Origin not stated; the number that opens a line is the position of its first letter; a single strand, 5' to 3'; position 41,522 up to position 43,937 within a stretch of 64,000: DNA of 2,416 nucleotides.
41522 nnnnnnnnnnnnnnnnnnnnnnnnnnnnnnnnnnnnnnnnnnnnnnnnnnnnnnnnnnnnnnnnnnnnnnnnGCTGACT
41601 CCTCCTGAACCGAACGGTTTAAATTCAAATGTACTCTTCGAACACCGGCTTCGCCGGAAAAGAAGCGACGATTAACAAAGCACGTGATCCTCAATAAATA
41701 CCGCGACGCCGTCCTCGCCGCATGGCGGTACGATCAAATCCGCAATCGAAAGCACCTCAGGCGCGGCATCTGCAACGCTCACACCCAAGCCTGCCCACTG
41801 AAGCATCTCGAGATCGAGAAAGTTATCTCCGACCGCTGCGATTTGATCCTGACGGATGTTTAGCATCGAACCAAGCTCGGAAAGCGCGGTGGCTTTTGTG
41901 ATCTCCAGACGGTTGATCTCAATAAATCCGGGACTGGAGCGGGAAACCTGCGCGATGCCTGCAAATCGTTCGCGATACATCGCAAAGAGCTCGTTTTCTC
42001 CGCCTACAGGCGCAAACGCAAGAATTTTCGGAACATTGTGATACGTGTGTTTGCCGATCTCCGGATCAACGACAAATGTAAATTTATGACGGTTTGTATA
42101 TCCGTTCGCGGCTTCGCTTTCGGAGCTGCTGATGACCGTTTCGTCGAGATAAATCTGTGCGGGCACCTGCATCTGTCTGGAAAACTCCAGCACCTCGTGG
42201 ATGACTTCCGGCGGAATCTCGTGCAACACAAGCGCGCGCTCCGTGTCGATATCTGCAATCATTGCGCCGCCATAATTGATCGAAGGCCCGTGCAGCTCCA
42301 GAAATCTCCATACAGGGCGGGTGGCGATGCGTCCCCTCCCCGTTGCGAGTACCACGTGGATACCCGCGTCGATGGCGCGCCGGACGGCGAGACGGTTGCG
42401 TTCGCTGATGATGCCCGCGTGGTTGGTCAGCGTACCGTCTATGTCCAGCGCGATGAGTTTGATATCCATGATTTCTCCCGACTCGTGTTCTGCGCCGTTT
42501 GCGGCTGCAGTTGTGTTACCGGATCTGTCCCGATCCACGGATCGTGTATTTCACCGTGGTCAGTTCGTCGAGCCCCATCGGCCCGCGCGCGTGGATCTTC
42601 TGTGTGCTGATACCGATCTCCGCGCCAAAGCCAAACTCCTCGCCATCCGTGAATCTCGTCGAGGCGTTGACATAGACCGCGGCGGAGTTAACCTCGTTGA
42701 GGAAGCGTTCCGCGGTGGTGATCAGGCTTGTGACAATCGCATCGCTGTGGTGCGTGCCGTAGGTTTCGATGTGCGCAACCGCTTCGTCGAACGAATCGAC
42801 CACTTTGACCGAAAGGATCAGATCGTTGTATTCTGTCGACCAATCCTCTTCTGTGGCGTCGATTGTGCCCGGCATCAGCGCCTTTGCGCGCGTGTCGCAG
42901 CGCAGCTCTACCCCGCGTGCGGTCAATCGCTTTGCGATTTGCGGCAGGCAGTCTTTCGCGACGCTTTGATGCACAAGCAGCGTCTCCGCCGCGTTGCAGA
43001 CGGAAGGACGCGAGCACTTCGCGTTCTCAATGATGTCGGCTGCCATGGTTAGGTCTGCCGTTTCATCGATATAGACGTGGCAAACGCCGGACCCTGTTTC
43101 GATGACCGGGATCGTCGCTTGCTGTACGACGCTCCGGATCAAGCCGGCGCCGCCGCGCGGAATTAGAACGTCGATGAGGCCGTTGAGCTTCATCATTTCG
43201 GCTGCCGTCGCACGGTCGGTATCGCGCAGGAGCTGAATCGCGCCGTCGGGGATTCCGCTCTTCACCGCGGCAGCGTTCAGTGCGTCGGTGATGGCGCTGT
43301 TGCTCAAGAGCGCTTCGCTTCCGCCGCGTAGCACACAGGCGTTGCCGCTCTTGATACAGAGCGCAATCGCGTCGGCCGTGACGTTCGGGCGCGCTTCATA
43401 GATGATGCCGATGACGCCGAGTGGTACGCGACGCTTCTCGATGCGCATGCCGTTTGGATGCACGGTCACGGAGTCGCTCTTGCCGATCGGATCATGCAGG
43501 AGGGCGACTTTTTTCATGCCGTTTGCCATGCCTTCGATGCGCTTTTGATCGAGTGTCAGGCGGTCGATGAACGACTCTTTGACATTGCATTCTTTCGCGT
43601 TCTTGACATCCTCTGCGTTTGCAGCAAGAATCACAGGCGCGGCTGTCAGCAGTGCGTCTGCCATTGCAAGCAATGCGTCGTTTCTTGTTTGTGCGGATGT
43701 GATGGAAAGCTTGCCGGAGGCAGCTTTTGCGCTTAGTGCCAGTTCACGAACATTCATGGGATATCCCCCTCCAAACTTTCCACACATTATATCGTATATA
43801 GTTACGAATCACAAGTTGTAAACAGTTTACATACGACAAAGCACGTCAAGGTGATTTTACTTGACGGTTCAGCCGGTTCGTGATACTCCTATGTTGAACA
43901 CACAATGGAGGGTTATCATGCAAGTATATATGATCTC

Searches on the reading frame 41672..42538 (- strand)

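Call 9: search_protein_families(library=pfam, proteins=[window:41672-42538:-])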
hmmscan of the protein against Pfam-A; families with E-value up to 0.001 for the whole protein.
window:41672-42538:- (288 aa): 3 families
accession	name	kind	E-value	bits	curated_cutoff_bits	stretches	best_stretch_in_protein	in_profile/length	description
PF08282.18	Hydrolase_3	-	2e-53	182.2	20.9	1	29-282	1-255/255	haloacid dehalogenase-like hydrolase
PF05116.19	S6PP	-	1.9e-06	28.1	20.3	1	27-264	3-215/247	Sucrose-6F-phosphate phosphohydrolase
PF00702.32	Hydrolase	-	9.6e-06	26.6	26.4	0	26-47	1-26/191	haloacid dehalogenase-like hydrolase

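Call 28: search_protein_families(library=ncbifam, proteins=[window:41672-42538:-])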
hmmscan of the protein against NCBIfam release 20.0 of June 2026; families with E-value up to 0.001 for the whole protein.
window:41672-42538:- (288 aa): 18 families
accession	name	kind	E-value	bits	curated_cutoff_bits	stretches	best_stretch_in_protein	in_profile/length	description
TIGR00099.1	Cof-subfamily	subfamily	1e-40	139.9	137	1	28-282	1-256/256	Cof-type HAD-IIB family hydrolase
NF007806.0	PRK10513.1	equivalog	1.9e-28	99.6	273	1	24-287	1-269/270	sugar-phosphatase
NF007821.0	PRK10530.1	equivalog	9.3e-25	87.4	274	1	24-287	1-272/272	pyridoxal phosphatase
NF002245.0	PRK01158.1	equivalog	2.6e-22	79.3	198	2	208-283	151-226/233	phosphoglycolate phosphatase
NF045966.1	YcsE_rel_Pase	equivalog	8.9e-22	77.8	220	1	26-284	2-261/265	YcsE-related riboflavin metabolism phosphatase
TIGR01487.1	Pglycolate_arch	equivalog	4.5e-21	75.7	122.75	2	26-107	1-82/215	phosphoglycolate phosphatase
TIGR01484.1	HAD-SF-IIB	subfamily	3.7e-17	63.1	41.8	1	28-255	1-221/221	HAD-IIB family hydrolase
NF011705.0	PRK15126.1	equivalog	4.5e-17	62.2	336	1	27-283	3-259/272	HMP-PP phosphatase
NF008213.0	PRK10976.1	equivalog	5.5e-14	52.3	386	1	27-259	3-235/266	sugar/pyridoxal phosphate phosphatase YigL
TIGR01482.1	SPP-subfamily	subfamily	2.7e-13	50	107.15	1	29-272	1-207/225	sucrose-phosphate phosphatase subfamily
TIGR01670.1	KdsC-phosphatas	subfamily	1.7e-10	41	106.95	1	214-276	76-138/154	3-deoxy-D-manno-octulosonate 8-phosphate phosphatase, YrbI family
NF007019.0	PRK09484.1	equivalog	5.6e-10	39.1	208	1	214-278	100-164/187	3-deoxy-manno-octulosonate-8-phosphatase KdsC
TIGR02726.1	phenyl_P_delta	equivalog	1.1e-06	28.9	281.95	1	221-277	89-145/169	phenylphosphate carboxylase subunit delta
TIGR01486.1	HAD-SF-IIB-MPGP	subfamily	3.8e-06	26.4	164.75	1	28-95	1-68/257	mannosyl-3-phosphoglycerate phosphatase family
NF008350.0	PRK11133.1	equivalog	9e-06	25.1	413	1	214-270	248-303/324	phosphoserine phosphatase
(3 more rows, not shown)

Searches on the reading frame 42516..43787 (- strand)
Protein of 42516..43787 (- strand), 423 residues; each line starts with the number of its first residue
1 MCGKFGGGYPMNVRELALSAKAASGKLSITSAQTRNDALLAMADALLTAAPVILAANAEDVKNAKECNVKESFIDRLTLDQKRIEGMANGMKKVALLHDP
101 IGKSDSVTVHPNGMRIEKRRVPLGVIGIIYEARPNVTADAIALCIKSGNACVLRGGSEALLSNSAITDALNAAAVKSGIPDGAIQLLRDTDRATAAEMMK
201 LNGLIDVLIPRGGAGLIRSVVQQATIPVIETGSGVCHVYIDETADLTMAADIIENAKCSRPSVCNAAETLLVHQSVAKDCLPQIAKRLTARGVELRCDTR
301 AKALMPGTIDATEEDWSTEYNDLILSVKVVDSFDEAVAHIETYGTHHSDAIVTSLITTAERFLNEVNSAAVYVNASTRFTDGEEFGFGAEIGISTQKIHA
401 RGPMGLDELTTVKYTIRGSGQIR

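Call 9: search_protein_families(library=pfam, proteins=[window:42516-43787:-])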
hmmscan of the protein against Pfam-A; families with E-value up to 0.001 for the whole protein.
window:42516-43787:- (423 aa): 1 family
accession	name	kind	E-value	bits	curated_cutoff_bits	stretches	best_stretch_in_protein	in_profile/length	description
PF00171.27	Aldedh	-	1.6e-19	70.3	23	1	11-290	29-295/461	Aldehyde dehydrogenase family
